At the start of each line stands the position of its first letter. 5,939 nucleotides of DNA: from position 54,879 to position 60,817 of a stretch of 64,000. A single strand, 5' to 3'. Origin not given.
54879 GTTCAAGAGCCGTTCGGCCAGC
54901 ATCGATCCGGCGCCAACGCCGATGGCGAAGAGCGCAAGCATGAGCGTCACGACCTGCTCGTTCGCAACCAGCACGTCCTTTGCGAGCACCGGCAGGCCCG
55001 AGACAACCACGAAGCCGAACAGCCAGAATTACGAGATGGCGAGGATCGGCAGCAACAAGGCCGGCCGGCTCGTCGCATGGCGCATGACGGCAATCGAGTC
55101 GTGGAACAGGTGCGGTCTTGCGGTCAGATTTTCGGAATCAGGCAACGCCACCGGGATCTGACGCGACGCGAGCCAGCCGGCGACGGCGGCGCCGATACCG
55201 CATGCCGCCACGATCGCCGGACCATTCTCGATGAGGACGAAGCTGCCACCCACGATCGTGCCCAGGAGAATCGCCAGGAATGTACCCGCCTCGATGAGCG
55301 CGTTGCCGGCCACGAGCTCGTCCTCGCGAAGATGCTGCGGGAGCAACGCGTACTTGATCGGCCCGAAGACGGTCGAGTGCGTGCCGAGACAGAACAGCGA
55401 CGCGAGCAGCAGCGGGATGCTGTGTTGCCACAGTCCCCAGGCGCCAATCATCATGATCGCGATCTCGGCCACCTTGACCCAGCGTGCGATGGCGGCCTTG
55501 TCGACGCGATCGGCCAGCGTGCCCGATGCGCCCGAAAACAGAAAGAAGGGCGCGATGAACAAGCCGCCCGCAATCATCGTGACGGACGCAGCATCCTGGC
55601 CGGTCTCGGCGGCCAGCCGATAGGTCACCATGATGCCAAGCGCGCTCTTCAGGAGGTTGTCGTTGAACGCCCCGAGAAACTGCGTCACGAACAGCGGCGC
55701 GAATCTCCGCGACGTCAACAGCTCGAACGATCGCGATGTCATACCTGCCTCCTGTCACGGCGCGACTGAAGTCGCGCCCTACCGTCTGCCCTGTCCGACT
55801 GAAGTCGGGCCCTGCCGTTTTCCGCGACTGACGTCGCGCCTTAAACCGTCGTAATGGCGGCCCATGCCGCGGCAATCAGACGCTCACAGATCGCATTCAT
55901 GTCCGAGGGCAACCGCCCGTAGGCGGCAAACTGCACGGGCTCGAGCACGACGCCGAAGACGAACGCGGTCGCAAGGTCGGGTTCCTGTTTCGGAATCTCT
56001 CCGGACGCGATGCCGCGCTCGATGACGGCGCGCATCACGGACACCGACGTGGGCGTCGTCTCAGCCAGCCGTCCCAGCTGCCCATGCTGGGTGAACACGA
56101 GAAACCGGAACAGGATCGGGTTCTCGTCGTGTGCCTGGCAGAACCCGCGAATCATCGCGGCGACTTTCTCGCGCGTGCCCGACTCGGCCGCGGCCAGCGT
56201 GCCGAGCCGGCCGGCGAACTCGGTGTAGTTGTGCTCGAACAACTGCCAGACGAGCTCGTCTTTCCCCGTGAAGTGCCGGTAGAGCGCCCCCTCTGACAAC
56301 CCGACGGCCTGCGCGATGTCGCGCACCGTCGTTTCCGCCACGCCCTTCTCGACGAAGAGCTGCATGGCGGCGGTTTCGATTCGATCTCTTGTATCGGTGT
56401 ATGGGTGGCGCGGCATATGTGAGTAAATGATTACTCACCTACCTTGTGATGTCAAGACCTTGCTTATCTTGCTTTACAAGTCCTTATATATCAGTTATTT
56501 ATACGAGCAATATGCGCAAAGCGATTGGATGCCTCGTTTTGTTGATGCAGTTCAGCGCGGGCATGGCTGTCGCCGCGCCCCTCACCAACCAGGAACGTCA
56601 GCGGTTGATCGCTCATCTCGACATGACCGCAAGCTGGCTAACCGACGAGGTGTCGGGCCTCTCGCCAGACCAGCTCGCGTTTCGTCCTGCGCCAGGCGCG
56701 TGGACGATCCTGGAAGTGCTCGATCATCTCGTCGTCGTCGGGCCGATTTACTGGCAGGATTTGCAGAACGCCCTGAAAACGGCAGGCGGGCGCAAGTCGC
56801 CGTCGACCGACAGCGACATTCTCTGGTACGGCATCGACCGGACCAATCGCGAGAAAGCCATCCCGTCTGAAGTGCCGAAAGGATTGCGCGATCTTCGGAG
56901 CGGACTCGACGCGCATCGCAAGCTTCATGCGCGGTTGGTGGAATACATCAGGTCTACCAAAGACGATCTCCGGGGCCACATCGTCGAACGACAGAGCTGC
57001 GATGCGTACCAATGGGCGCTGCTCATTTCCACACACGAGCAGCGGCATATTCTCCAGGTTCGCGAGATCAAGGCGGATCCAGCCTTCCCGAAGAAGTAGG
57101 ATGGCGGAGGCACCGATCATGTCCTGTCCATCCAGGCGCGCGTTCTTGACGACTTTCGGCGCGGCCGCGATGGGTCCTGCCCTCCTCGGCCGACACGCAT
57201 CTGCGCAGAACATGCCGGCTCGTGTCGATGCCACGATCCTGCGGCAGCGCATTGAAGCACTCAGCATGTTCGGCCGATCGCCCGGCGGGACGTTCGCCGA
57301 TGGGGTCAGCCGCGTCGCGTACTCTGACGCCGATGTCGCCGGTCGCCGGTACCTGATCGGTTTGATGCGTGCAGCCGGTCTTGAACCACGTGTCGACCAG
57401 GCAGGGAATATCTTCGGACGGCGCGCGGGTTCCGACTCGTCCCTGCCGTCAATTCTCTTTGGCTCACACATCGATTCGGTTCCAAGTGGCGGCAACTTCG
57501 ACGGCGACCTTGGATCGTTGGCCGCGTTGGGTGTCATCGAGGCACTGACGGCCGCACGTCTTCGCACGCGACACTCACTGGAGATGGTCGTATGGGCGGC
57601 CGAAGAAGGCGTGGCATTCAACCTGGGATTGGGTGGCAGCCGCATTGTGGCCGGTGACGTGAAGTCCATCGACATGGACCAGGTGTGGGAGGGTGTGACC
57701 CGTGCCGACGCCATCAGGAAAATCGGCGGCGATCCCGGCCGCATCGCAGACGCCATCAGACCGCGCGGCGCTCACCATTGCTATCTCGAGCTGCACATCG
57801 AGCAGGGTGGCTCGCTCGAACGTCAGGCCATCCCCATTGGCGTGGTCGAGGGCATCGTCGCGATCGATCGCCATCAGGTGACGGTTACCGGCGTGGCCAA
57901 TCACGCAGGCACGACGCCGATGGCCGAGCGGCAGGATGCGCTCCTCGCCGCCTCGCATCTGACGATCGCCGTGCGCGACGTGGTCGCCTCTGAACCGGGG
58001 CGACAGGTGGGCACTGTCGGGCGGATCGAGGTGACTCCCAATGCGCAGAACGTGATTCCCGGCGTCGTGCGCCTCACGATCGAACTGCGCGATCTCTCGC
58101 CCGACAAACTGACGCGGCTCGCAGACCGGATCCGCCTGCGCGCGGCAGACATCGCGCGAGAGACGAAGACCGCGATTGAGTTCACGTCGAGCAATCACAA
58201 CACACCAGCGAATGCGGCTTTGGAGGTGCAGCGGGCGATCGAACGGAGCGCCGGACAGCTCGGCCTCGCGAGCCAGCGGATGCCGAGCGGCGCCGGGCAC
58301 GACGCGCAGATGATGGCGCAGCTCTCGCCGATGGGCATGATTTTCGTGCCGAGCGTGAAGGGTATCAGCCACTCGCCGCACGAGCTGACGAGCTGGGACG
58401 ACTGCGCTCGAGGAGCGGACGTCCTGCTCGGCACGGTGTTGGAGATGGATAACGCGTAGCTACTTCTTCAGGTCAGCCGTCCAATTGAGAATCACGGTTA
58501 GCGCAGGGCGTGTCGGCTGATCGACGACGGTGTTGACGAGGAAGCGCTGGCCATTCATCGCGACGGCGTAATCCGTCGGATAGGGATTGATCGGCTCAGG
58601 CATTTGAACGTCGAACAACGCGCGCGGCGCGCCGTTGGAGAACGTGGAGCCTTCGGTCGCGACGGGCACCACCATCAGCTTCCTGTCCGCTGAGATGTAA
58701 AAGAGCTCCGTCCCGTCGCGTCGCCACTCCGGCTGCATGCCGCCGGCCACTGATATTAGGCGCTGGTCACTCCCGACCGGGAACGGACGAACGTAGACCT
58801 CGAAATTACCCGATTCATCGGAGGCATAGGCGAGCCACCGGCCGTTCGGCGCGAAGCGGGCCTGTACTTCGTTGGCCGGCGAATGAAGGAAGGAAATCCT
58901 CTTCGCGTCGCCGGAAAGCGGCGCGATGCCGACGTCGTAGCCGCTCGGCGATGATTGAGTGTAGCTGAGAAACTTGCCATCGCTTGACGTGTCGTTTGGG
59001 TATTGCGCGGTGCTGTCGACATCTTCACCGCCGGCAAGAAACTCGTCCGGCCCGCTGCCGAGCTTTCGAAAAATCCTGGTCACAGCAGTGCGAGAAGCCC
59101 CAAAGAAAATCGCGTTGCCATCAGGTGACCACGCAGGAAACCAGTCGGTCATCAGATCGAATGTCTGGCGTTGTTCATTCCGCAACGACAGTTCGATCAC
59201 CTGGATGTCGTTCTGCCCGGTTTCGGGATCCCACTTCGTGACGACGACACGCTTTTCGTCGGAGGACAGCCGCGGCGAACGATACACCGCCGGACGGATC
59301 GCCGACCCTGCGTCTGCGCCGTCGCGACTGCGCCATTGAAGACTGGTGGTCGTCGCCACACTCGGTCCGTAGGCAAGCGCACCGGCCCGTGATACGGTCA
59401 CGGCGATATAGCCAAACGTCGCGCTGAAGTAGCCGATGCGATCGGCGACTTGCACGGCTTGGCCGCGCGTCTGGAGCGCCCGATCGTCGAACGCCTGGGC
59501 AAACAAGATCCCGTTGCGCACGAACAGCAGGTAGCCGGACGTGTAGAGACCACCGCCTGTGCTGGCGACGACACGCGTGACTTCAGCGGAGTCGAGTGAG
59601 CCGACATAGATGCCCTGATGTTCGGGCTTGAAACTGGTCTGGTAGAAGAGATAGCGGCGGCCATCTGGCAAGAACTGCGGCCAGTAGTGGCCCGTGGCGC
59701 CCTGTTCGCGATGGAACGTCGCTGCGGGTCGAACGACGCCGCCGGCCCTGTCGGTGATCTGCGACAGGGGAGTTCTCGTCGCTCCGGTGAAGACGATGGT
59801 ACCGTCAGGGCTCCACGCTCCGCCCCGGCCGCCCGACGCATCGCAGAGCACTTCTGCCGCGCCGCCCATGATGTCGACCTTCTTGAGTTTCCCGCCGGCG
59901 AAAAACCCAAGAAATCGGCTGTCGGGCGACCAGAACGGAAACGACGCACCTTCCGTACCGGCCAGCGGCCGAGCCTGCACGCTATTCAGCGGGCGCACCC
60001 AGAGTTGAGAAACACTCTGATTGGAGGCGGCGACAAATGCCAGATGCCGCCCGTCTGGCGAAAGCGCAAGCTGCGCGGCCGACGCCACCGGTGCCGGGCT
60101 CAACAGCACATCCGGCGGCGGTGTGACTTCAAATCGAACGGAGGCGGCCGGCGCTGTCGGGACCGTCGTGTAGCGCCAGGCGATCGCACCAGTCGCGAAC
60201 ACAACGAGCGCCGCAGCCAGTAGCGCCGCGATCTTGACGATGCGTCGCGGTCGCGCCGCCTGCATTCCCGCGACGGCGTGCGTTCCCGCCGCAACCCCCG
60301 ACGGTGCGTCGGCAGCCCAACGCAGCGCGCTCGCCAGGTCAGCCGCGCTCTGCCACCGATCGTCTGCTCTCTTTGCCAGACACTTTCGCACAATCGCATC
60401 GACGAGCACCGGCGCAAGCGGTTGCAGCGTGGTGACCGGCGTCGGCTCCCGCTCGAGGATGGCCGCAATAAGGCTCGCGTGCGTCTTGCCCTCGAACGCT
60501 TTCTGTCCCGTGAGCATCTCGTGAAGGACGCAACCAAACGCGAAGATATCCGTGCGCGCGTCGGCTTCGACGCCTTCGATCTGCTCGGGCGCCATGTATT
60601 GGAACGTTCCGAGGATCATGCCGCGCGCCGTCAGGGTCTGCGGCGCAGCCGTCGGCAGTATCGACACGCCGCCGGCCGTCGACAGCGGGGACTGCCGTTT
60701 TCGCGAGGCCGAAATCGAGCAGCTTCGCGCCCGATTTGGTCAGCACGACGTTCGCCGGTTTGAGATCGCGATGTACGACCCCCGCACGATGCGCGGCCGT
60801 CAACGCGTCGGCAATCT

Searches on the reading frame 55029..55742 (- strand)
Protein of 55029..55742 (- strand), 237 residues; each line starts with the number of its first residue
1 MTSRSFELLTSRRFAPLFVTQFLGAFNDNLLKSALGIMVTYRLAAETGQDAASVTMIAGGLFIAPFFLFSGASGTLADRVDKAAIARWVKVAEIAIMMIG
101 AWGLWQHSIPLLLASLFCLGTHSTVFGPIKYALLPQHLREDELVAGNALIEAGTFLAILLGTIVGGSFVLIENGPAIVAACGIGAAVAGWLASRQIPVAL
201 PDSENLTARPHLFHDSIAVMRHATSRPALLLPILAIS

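Call 19: search_protein_families(library=pfam, proteins=[window:55029-55742:-], max_evalue=1)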
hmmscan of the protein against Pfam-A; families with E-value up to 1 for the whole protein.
window:55029-55742:- (237 aa): 2 families
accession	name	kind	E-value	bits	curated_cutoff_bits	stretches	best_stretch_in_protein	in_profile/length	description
PF07690.21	MFS_1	-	1.9e-11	43.9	33.4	1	18-231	2-208/347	Major Facilitator Superfamily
PF05977.19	MFS_3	-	0.00025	20.1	27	1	50-180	43-173/524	Transmembrane secretion effector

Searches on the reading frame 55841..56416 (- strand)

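Call 19: search_protein_families(library=pfam, proteins=[window:55841-56416:-], max_evalue=1)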
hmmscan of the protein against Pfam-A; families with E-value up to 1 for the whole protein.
window:55841-56416:- (191 aa): 13 families
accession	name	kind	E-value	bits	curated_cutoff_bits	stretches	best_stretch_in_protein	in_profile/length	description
PF00440.29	TetR_N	-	9.9e-17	60.9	24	1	15-56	3-44/47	Bacterial regulatory proteins, tetR family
PF17932.6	TetR_C_24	-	4.3e-05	24.2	26.4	1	82-157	5-84/114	Tetracyclin repressor-like, C-terminal domain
PF16859.10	TetR_C_11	-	0.0036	18.1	32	1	124-158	56-91/113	Tetracyclin repressor-like, C-terminal domain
PF21306.2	TetR_C_40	-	0.0042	18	27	1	83-164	4-81/117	Tetracyclin repressor-like, C-terminal domain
PF21351.2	TetR_C_41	-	0.0079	16.9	27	1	120-160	40-80/108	Tetracyclin repressor-like, C-terminal domain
PF01022.26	HTH_5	-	0.022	15.1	22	1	27-49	14-36/47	Bacterial regulatory protein, arsR family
PF17935.6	TetR_C_27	-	0.026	15.1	26.1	1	85-157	9-81/106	Tetracyclin repressor-like, C-terminal domain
PF13404.12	HTH_AsnC-type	-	0.031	14.5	27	1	27-46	16-35/42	AsnC-type helix-turn-helix domain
PF13412.12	HTH_24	-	0.034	14.2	21.9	1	28-48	17-37/48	Winged helix-turn-helix DNA-binding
PF16295.10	TetR_C_10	-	0.073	13.8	28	1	66-189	7-131/132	Tetracyclin repressor-like, C-terminal domain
PF13542.12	HTH_Tnp_ISL3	-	0.1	12.5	27.4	1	24-47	22-45/51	Helix-turn-helix domain of transposase family ISL3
PF21476.4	PF0610-like_N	-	0.13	13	33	1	28-48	14-34/50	PF0610-like, N-terminal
PF13022.12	HTH_Tnp_1_2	-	0.19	12.3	27.9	1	17-49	15-47/122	Helix-turn-helix of insertion element transposase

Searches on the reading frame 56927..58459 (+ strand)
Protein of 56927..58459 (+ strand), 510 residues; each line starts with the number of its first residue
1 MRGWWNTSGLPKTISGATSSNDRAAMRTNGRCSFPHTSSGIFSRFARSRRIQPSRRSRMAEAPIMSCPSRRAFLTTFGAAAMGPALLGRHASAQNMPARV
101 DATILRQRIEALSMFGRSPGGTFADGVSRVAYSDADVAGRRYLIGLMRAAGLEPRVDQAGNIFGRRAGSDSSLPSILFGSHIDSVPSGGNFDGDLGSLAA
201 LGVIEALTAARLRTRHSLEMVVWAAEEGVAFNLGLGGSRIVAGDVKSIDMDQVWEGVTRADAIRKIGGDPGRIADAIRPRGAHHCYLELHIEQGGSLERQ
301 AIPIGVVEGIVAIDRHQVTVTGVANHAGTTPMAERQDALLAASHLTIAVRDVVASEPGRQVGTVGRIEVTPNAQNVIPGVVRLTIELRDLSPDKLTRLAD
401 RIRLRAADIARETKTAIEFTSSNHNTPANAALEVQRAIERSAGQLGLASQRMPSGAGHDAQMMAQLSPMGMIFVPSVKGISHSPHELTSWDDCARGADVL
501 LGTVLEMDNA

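Call 19: search_protein_families(library=pfam, proteins=[window:56927-58459:+], max_evalue=1)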
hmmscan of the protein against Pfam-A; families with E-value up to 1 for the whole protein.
window:56927-58459:+ (510 aa): 4 families
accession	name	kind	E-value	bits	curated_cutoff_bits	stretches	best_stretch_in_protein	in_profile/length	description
PF01546.33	Peptidase_M20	-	1e-23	84.8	24.6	1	177-505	1-205/206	Peptidase family M20/M25/M40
PF04389.22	Peptidase_M28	-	5.8e-06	26.6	21.3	1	161-243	1-78/193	Peptidase family M28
PF07687.19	M20_dimer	-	0.00051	20.4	21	1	317-412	10-105/107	Peptidase dimerisation domain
PF21848.1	DUF6907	-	0.082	13.9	26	1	352-411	44-108/116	Domain of unknown function (DUF6907)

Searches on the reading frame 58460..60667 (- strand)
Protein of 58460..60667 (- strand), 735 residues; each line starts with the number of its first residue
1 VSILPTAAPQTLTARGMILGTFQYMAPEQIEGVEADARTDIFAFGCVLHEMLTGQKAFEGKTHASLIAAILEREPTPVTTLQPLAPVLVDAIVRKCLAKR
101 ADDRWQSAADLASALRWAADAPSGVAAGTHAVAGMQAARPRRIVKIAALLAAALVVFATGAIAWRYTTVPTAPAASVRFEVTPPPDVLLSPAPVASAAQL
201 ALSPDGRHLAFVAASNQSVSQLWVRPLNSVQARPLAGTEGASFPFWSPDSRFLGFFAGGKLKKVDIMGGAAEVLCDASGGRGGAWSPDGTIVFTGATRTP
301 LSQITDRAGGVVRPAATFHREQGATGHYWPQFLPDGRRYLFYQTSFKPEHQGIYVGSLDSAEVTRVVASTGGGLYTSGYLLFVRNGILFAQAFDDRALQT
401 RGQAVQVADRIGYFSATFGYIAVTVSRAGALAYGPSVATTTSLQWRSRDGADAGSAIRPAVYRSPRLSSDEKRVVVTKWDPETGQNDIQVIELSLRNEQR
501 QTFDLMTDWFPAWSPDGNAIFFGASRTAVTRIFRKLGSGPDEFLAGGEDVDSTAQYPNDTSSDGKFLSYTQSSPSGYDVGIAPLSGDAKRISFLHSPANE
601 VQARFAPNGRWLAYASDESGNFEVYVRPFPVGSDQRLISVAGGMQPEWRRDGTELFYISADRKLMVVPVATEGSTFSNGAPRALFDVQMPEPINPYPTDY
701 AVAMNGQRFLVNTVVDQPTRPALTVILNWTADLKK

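Call 19: search_protein_families(library=pfam, proteins=[window:58460-60667:-], max_evalue=1)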
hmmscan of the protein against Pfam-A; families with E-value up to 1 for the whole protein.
window:58460-60667:- (735 aa): 7 families
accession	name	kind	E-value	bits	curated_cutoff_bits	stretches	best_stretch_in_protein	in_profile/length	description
PF07676.18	PD40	-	1.5e-17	63.5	20.9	2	594-626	5-38/38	WD40-like Beta Propeller Repeat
PF00069.31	Pkinase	-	3e-10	40.4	31.7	1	18-106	157-253/263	Protein kinase domain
PF07714.23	PK_Tyr_Ser-Thr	-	1.4e-07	31.6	23.1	1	21-105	167-249/258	Protein tyrosine and serine/threonine kinase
PF02897.21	Peptidase_S9_N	-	0.0041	16.4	24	1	603-662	129-191/414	Prolyl oligopeptidase, N-terminal beta-propeller domain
PF00400.38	WD40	-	0.0093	16.9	27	0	284-296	18-30/39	WD domain, G-beta repeat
PF25174.1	Beta-prop_THOC3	-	0.014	14.8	305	0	511-530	94-113/272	THOC3 beta-propeller domain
PF03853.21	YjeF_N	-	0.13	12.7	24.9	1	84-145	99-162/169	YjeF-related protein N-terminus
